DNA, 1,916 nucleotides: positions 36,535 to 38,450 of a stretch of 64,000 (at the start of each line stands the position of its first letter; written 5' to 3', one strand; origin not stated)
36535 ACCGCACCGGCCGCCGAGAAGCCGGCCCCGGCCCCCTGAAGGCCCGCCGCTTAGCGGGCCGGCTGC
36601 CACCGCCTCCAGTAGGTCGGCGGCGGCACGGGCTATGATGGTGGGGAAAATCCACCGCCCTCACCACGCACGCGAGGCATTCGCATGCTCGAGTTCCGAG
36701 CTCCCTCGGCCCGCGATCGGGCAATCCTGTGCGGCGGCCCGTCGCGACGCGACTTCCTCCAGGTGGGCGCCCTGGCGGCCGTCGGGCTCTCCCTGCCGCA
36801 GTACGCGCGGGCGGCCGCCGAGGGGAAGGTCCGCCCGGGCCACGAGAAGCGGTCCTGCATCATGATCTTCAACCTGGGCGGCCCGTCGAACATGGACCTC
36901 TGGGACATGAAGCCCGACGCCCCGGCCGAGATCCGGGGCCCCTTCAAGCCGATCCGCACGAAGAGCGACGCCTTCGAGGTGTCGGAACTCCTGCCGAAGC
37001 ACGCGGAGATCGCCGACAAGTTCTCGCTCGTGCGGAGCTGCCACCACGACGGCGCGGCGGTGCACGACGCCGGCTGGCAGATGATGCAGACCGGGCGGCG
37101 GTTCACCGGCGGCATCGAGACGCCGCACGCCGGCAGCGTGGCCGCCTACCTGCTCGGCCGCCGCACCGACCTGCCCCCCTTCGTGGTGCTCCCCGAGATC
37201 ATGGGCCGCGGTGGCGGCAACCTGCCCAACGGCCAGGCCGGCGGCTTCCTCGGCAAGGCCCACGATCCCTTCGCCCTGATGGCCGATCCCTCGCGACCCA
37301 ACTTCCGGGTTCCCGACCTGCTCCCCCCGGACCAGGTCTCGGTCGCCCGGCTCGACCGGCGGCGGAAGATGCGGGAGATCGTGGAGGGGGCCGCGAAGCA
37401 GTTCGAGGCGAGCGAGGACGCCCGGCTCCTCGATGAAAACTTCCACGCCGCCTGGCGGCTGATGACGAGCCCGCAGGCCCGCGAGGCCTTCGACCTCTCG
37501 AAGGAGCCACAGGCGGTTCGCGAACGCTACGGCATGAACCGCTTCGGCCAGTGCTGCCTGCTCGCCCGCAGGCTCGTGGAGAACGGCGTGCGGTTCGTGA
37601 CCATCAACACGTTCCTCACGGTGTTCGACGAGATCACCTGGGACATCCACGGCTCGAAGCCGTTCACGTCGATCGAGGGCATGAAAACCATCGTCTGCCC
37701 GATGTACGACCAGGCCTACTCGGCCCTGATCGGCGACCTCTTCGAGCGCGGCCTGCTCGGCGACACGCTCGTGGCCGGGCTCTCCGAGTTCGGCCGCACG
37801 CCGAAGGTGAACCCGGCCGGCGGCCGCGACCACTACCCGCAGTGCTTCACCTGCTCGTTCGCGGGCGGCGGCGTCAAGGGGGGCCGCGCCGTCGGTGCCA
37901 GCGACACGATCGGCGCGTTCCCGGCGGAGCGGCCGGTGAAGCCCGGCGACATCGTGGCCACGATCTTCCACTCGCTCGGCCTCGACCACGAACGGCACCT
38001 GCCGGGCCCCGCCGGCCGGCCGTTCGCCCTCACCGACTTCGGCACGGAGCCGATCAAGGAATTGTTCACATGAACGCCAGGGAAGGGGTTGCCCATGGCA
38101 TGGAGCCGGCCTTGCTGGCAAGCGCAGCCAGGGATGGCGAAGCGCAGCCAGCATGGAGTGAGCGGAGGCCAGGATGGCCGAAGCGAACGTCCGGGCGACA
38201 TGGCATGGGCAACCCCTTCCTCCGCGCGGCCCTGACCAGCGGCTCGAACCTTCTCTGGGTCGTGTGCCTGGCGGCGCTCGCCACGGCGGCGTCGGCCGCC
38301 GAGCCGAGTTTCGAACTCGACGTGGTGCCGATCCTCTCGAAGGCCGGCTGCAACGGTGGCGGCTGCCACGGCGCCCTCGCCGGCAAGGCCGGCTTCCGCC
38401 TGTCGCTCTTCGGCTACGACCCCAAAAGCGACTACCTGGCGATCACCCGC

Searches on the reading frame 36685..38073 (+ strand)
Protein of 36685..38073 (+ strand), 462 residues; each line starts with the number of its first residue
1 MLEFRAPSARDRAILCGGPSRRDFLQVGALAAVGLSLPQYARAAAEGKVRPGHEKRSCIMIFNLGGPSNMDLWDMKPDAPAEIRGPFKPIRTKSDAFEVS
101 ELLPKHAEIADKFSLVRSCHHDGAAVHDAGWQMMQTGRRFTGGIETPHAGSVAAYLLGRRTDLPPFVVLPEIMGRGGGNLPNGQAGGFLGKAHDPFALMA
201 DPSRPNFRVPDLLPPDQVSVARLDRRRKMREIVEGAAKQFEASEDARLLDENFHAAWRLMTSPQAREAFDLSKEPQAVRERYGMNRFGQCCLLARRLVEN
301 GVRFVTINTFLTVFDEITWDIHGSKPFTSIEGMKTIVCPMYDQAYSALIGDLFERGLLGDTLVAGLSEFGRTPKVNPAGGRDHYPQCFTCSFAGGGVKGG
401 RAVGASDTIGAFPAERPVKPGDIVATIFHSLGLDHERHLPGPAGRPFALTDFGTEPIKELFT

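Call 37: find_encoding_contigs(protein=window:36685-38073:+, flank=3000, max_places=6)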
Protein window:36685-38073:+ (462 aa): 21 contigs read that carry it; 6 places shown.
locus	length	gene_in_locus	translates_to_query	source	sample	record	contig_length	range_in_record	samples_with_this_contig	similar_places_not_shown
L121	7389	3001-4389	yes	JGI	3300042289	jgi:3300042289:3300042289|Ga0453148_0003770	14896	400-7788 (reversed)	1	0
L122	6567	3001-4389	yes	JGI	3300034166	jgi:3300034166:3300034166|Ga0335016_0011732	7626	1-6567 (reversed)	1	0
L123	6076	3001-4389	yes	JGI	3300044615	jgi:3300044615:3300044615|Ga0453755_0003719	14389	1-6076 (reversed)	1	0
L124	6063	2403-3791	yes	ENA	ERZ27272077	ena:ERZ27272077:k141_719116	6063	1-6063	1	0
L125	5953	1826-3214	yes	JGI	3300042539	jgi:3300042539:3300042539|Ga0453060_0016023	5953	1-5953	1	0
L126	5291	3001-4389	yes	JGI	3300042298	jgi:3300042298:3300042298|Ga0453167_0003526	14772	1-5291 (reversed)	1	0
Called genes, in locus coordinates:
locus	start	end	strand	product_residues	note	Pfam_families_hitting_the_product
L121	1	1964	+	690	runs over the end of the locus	PF00089:Trypsin, PF13365:Trypsin_2, PF00595:PDZ (weak), PF13180:PDZ_2, PF17820:PDZ_6, PF13180:PDZ_2, PF17820:PDZ_6, PF17820:PDZ_6, +3 more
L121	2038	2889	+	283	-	PF13365:Trypsin_2 (weak)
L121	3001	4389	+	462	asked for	PF07394:DUF1501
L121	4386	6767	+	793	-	PF07583:PSCyt2, PF07587:PSD1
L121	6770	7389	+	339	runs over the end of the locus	?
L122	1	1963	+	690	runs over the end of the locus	PF00089:Trypsin, PF13365:Trypsin_2, PF00595:PDZ (weak), PF13180:PDZ_2, PF17820:PDZ_6, PF13180:PDZ_2, PF17820:PDZ_6, PF17820:PDZ_6, +3 more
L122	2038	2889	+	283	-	PF13365:Trypsin_2 (weak)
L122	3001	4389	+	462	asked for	PF07394:DUF1501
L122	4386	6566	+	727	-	?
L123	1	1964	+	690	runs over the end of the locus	PF00089:Trypsin, PF13365:Trypsin_2, PF00595:PDZ (weak), PF13180:PDZ_2, PF17820:PDZ_6, PF13180:PDZ_2, PF17820:PDZ_6, PF17820:PDZ_6, +3 more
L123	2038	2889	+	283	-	PF13365:Trypsin_2 (weak)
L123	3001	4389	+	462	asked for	PF07394:DUF1501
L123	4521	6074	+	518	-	?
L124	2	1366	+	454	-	?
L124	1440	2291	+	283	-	PF13365:Trypsin_2 (weak)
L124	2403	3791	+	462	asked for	PF07394:DUF1501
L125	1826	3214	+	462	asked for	PF07394:DUF1501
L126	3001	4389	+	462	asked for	PF07394:DUF1501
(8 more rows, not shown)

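Call 38: search_protein_families(library=pfam, proteins=[window:36685-38073:+])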
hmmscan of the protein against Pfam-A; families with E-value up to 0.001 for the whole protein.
window:36685-38073:+ (462 aa): 1 family
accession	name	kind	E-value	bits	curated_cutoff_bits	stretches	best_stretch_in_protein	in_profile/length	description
PF07394.17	DUF1501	-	2.2e-108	363.3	27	1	56-461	2-390/390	Protein of unknown function (DUF1501)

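Call 40: find_homologous_proteins(query=window:36685-38073:+, max_evalue=1e-100)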
Query window:36685-38073:+ (462 aa): 6985 proteins with E <= 1e-100 among 8000 candidates; the best 120 are listed.
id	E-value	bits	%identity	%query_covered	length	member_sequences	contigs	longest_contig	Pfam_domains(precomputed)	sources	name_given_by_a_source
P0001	0.0e+0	1013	95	100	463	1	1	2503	PF07394.18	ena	-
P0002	3.2e-296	1001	94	100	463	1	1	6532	PF07394.18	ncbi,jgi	jgi:hypothetical protein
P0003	2.0e-295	998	93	100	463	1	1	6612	PF07394.18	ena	-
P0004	4.9e-295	997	93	100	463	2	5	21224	PF07394.18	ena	-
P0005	2.2e-294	995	93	100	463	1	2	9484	PF07394.18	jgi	-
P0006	1.1e-293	992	93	100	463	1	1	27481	PF07394.18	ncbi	ncbi:MAG: DUF1501 domain-containing protein [Planctomycetia bacterium]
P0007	2.1e-293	991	92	100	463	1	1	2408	PF07394.18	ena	-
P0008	5.1e-293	990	92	100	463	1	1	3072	PF07394.18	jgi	jgi:hypothetical protein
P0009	1.8e-292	988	92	100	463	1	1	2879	PF07394.18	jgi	jgi:hypothetical protein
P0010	9.3e-292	986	92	100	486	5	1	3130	PF07394.18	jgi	jgi:hypothetical protein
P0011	2.3e-291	985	92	100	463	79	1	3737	PF07394.18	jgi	jgi:hypothetical protein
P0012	9.2e-291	983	92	100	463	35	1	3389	PF07394.18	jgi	jgi:hypothetical protein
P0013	1.0e-290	982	91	100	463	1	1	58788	PF07394.18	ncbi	-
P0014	1.4e-288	975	91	100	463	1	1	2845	PF07394.18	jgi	jgi:hypothetical protein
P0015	9.8e-288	973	90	100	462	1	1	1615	PF07394.18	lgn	-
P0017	3.2e-287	971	90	100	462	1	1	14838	PF07394.18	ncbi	-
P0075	2.3e-273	925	85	100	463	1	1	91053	PF07394.18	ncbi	-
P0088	2.0e-271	919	85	100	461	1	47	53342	PF07394.18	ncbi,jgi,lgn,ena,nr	ncbi:DUF1501 domain-containing protein [bacterium]|jgi:hypothetical protein|nr:DUF1501 domain-contai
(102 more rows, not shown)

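Call 41: find_encoding_contigs(protein=P0013, flank=10000, max_places=1)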
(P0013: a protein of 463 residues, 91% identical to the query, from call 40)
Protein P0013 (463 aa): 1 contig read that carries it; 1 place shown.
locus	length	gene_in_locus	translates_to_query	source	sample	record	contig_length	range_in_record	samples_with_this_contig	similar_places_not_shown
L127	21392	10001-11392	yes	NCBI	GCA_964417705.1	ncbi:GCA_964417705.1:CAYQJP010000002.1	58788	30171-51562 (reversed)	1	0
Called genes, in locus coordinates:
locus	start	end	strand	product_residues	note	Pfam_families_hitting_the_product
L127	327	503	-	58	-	-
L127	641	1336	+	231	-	PF00230:MIP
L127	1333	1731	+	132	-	PF01451:LMWPc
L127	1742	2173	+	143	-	PF20001:DUF6428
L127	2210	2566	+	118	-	PF01042:Ribonuc_L-PSP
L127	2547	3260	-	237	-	PF14067:LssY_C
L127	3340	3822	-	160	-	PF01202:SKI, PF13671:AAA_33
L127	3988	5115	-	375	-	PF10282:Lactonase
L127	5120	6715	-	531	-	PF00171:Aldedh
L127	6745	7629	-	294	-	PF01557:FAA_hydrolase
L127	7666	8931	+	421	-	PF07690:MFS_1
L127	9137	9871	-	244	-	PF13188:PAS_8 (weak), PF08448:PAS_4, PF13426:PAS_9 (weak), PF00165:HTH_AraC (weak), PF12833:HTH_18, PF00165:HTH_AraC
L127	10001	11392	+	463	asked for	PF07394:DUF1501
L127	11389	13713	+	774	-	PF07583:PSCyt2, PF07587:PSD1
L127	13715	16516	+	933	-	PF07635:PSCyt1, PF24782:WD40_MABP1-WDR62_2nd, PF24807:WD40_CDC20-Fz, PF25174:Beta-prop_THOC3, PF23414:Beta-prop_EML_2, PF25173:Beta-prop_WDR3_1st, PF23381:Beta-prop_IFT122_1st, PF24814:WD40_Prp19, +20 more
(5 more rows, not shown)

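Call 42: find_encoding_contigs(protein=P0006, flank=10000, max_places=1)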
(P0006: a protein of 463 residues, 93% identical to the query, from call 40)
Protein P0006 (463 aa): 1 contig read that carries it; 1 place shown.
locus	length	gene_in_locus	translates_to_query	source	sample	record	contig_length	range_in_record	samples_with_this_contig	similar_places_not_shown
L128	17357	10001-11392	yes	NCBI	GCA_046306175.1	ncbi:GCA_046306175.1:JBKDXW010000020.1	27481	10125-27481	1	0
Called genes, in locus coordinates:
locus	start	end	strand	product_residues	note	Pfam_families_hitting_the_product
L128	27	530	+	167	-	PF00472:RF-1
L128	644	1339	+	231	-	PF00230:MIP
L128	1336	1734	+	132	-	PF01451:LMWPc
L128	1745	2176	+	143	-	PF20001:DUF6428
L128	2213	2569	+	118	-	PF01042:Ribonuc_L-PSP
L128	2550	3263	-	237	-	PF14067:LssY_C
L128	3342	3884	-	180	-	PF13671:AAA_33, PF01202:SKI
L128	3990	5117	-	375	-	PF10282:Lactonase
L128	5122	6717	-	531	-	PF00171:Aldedh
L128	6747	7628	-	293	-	PF01557:FAA_hydrolase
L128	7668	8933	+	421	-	PF07690:MFS_1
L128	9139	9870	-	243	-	PF08448:PAS_4, PF00165:HTH_AraC (weak), PF12833:HTH_18, PF00165:HTH_AraC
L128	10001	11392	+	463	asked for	PF07394:DUF1501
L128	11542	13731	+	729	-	PF07583:PSCyt2, PF07587:PSD1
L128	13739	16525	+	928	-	PF07635:PSCyt1, PF24807:WD40_CDC20-Fz, PF25174:Beta-prop_THOC3, PF24782:WD40_MABP1-WDR62_2nd, PF25173:Beta-prop_WDR3_1st, PF23381:Beta-prop_IFT122_1st, PF24814:WD40_Prp19, PF25172:Beta-prop_WDR3_2nd, +24 more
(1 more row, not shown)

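Call 43: find_encoding_contigs(protein=P0075, flank=10000, max_places=1)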
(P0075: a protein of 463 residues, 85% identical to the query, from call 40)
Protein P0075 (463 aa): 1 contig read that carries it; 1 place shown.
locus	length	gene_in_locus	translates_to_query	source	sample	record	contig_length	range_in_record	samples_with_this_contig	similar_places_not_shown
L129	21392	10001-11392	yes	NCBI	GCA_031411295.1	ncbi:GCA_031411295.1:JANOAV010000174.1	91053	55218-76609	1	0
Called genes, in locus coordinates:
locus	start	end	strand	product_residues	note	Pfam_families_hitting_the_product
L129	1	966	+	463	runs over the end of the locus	PF07394:DUF1501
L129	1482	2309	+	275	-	PF00793:DAHP_synth_1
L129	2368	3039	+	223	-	-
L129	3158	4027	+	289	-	-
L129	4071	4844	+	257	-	PF00005:ABC_tran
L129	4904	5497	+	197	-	PF02482:Ribosomal_S30AE, PF16321:Ribosom_S30AE_C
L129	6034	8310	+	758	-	PF00912:Transgly, PF00905:Transpeptidase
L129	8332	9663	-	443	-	PF01408:GFO_IDH_MocA, PF22725:GFO_IDH_MocA_C3 (faint), PF19051:GFO_IDH_MocA_C2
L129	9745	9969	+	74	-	-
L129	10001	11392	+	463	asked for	PF07394:DUF1501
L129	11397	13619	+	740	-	PF02368:Big_2 (weak), PF07583:PSCyt2, PF07587:PSD1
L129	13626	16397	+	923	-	PF07635:PSCyt1, PF24807:WD40_CDC20-Fz, PF25173:Beta-prop_WDR3_1st, PF25174:Beta-prop_THOC3, PF25175:Beta-prop_WDR5, PF24782:WD40_MABP1-WDR62_2nd, PF25172:Beta-prop_WDR3_2nd, PF25173:Beta-prop_WDR3_1st, +37 more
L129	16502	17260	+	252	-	PF18475:PIN7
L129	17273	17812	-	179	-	-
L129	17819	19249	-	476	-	PF00326:Peptidase_S9 (weak)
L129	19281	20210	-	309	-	PF01797:Y1_Tnp (weak)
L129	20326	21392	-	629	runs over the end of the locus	PF13292:DXP_synthase_N, PF02775:TPP_enzyme_C (weak), PF02779:Transket_pyr, PF02780:Transketolase_C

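Call 44: find_encoding_contigs(protein=P0088, flank=10000, max_places=1)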
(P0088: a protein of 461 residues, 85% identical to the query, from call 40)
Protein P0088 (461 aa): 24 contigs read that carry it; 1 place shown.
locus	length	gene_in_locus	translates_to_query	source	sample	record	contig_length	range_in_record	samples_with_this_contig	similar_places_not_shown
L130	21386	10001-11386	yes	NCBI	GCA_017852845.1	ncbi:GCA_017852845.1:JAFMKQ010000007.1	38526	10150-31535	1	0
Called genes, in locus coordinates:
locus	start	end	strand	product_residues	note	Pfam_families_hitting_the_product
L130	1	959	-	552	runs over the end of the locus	PF13145:Rotamase_2, PF13616:Rotamase_3, PF00639:Rotamase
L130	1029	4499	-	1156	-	PF17757:UvrB_inter, PF02559:CarD_TRCF_RID, PF00270:DEAD, PF04851:ResIII (weak), PF00271:Helicase_C, PF03461:TRCF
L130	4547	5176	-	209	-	-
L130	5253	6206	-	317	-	PF07963:N_methyl (weak), PF07596:SBP_bac_10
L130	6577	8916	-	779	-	PF01738:DLH (faint), PF00326:Peptidase_S9 (faint), PF05448:AXE1 (faint)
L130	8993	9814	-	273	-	PF01261:AP_endonuc_2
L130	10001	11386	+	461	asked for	PF07394:DUF1501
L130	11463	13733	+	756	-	PF07583:PSCyt2, PF07587:PSD1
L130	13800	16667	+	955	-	PF07635:PSCyt1, PF24782:WD40_MABP1-WDR62_2nd, PF24807:WD40_CDC20-Fz, PF25174:Beta-prop_THOC3, PF23381:Beta-prop_IFT122_1st, PF24814:WD40_Prp19, PF25173:Beta-prop_WDR3_1st, PF25175:Beta-prop_WDR5, +23 more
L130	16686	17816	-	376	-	PF00266:Aminotran_5, PF01053:Cys_Met_Meta_PP (weak)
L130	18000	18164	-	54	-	-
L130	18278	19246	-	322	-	PF07963:N_methyl (weak), PF07596:SBP_bac_10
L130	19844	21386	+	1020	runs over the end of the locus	PF13442:Cytochrome_CBB3 (faint), PF07635:PSCyt1, PF07583:PSCyt2, PF00754:F5_F8_type_C (weak), PF07587:PSD1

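Call 46: find_encoding_contigs(protein=P0002, flank=1500, max_places=1)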
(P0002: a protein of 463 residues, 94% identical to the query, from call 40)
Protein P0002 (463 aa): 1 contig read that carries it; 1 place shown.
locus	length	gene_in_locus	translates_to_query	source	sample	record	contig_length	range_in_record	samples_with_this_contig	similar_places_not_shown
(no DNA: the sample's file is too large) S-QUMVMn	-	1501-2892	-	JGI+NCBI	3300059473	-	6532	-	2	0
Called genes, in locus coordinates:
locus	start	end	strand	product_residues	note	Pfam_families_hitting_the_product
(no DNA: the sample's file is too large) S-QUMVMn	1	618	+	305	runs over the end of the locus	PF00809:Pterin_bind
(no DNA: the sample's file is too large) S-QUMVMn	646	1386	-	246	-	PF08448:PAS_4, PF00165:HTH_AraC (weak), PF12833:HTH_18, PF00165:HTH_AraC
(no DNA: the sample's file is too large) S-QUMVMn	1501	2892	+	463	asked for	PF07394:DUF1501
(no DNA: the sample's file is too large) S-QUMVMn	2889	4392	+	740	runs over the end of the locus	PF07583:PSCyt2, PF07587:PSD1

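Call 47: find_encoding_contigs(protein=P0004, flank=1500, max_places=2)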
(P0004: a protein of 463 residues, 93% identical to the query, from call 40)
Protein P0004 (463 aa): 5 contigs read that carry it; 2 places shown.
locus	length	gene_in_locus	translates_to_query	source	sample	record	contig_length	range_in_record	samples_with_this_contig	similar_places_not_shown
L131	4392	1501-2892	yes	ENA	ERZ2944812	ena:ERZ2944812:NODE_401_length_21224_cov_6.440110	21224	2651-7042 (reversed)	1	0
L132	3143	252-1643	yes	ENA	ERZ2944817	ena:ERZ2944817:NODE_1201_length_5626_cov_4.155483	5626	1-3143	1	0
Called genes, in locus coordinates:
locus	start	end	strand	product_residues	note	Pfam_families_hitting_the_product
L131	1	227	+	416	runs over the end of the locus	PF03825:Nuc_H_symport, PF07690:MFS_1, PF12832:MFS_1_like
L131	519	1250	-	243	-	PF13188:PAS_8 (faint), PF08448:PAS_4, PF13426:PAS_9 (weak), PF00165:HTH_AraC (weak), PF12833:HTH_18, PF00165:HTH_AraC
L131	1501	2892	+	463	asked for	PF07394:DUF1501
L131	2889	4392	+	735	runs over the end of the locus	PF07583:PSCyt2, PF07587:PSD1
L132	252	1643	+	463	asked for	PF07394:DUF1501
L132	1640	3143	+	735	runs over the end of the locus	PF07583:PSCyt2, PF07587:PSD1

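Call 48: find_encoding_contigs(protein=P0017, flank=1500, max_places=1)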
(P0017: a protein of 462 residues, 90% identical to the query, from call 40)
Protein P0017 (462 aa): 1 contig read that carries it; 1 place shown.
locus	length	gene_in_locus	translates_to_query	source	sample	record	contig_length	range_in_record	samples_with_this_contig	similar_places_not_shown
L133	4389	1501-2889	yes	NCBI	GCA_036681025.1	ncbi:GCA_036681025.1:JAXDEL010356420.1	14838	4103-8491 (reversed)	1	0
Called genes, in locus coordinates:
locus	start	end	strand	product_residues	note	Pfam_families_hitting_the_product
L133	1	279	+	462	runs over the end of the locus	PF01408:GFO_IDH_MocA, PF19051:GFO_IDH_MocA_C2, PF22725:GFO_IDH_MocA_C3 (weak), PF19051:GFO_IDH_MocA_C2 (weak)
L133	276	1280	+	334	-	PF01261:AP_endonuc_2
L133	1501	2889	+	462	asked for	PF07394:DUF1501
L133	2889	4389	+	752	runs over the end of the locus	PF07583:PSCyt2, PF07587:PSD1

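Call 70: search_protein_families(library=ncbifam, proteins=[L129:19281-20210:-], max_evalue=0.01)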
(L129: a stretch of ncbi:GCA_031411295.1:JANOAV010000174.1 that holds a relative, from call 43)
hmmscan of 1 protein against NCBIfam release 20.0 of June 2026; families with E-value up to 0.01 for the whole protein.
L129:19281-20210:- (309 aa): 2 families
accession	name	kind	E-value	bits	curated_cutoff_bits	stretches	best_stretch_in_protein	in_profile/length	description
NF047646.1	REP_Tyr_transpos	equivalog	1e-15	57.9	80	2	126-199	70-146/146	REP-associated tyrosine transposase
NF033573.1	transpos_IS200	equivalog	2e-05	24.8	55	1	14-116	12-105/126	IS200/IS605 family transposase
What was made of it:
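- Tried and rejected: It scores below the NCBIfam cut-off for the REP transposase (57.9 against 80 bits, call 70).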

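Call 71: find_related_loci(query=L129:19284-20210:-, collection=metagenome_contigs, flank=3000)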
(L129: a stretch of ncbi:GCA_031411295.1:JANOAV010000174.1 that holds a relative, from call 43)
Query L129:19284-20210:- (309 aa) in metagenome_contigs; peptide patterns used: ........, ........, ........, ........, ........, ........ (x = any residue, [..] = any of these).
295 stretches matched a pattern; 129 encode a relative of the query (tblastn E <= 1e-3); the best 80 are kept; 80 distinct loci.
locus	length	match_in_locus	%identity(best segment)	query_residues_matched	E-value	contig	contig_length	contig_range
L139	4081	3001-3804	38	15-272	4e-50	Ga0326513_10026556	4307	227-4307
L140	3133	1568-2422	36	11-276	4e-50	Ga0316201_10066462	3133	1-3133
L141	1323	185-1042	36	11-277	3e-52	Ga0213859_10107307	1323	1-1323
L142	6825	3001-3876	35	11-272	9e-50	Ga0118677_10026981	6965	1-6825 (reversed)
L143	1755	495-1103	43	11-219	2e-50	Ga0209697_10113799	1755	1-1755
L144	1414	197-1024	37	11-272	3e-51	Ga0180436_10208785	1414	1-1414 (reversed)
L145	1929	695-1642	34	1-277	3e-50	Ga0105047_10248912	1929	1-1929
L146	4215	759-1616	36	11-277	2e-49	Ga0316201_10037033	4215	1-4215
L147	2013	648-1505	36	11-277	6e-50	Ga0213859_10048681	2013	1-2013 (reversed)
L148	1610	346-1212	36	11-278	8e-51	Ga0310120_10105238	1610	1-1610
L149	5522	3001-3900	34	11-278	5e-49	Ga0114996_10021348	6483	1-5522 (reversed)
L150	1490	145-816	37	11-236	1e-50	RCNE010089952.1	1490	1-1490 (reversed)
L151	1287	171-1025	35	11-276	8e-51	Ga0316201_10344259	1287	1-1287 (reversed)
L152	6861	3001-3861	34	11-276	1e-48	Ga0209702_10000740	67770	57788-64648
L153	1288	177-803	41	11-222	1e-50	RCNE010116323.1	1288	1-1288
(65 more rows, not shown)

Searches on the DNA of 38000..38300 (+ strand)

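Call 10: search_rna_families(source=window, start=38000, end=38300, threshold=evalue, max_evalue=10)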
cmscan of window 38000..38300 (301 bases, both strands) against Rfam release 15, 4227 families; matches with E-value up to 10: 2.
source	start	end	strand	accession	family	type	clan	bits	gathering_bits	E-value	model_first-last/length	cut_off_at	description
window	38081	38220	+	RF04104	MIR918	Gene; miRNA;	-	15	268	1.9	1-265/265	no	MIR918 microRNA precursor family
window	38081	38220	-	RF04104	MIR918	Gene; miRNA;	-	14.7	268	2.3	1-265/265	no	MIR918 microRNA precursor family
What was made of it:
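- On Known structured RNA families (Rfam 15, including hammerhead and other small ribozymes): With E up to 10 on copy C, only a chance miRNA hit appeared at E about 2 (call 10).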

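Call 57: search_dna_similar(query=window:38080-38221:+, collection=plasmids, mode=distant, max_evalue=0.001, max_rows=20)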
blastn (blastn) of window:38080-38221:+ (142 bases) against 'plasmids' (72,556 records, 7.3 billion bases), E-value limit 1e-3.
No match.
